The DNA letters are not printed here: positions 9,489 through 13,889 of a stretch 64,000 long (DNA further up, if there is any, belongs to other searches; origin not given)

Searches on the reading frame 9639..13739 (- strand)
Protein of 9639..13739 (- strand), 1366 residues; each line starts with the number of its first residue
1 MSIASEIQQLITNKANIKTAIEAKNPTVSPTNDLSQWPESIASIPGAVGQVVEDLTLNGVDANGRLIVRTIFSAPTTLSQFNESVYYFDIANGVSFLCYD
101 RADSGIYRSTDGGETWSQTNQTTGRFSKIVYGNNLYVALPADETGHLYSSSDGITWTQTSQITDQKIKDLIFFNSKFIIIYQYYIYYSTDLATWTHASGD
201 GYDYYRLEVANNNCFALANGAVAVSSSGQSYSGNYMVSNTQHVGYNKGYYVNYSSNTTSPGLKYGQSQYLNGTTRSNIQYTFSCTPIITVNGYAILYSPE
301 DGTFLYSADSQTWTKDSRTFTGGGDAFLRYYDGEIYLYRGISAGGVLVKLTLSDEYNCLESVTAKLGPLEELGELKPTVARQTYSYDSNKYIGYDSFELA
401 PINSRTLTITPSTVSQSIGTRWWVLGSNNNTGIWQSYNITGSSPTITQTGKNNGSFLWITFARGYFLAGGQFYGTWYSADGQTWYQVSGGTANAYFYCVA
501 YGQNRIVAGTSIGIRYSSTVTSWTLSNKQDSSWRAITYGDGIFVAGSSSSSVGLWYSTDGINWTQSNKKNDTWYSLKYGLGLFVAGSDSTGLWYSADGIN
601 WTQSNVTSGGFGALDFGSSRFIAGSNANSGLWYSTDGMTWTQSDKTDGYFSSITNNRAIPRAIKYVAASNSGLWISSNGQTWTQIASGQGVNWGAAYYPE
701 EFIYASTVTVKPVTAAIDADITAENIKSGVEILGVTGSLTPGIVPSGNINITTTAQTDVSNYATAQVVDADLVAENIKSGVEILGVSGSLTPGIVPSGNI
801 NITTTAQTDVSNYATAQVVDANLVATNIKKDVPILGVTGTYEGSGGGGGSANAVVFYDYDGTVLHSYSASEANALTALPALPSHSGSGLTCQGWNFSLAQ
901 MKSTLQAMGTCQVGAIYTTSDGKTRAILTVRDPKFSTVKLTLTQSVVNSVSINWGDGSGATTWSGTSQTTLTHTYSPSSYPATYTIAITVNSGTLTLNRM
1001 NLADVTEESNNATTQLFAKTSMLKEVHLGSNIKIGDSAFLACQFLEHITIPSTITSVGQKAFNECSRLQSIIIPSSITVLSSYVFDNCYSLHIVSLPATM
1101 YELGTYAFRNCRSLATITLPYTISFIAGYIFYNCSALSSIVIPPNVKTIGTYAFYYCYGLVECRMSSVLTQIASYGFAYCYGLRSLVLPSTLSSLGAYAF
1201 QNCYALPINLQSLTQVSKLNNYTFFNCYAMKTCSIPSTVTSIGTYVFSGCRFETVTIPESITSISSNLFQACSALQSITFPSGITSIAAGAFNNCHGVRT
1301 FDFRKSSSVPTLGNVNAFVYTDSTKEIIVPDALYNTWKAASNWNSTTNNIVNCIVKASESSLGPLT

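Call 10: search_protein_families(library=phrogs, proteins=[window:9639-13739:-], max_evalue=0.001)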
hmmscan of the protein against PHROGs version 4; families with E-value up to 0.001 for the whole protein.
window:9639-13739:- (1366 aa): 2 families
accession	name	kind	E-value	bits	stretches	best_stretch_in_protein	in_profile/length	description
phrog_35892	-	unknown function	4.6e-47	161.3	2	1030-1203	86-258/1181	-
phrog_18805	-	unknown function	1.9e-36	126.9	3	1068-1206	258-400/457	-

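Call 11: search_protein_families(library=pfam, proteins=[window:9639-13739:-], max_evalue=0.001)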
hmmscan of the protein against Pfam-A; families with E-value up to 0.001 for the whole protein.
window:9639-13739:- (1366 aa): 2 families
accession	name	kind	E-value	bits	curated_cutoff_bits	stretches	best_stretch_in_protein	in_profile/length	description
PF13306.12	LRR_5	-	2e-79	264.1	27.7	3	1080-1205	3-125/127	BspA type Leucine rich repeat region (6 copies)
PF13855.12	LRR_8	-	0.00026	21.1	27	0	1053-1092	12-52/61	Leucine rich repeat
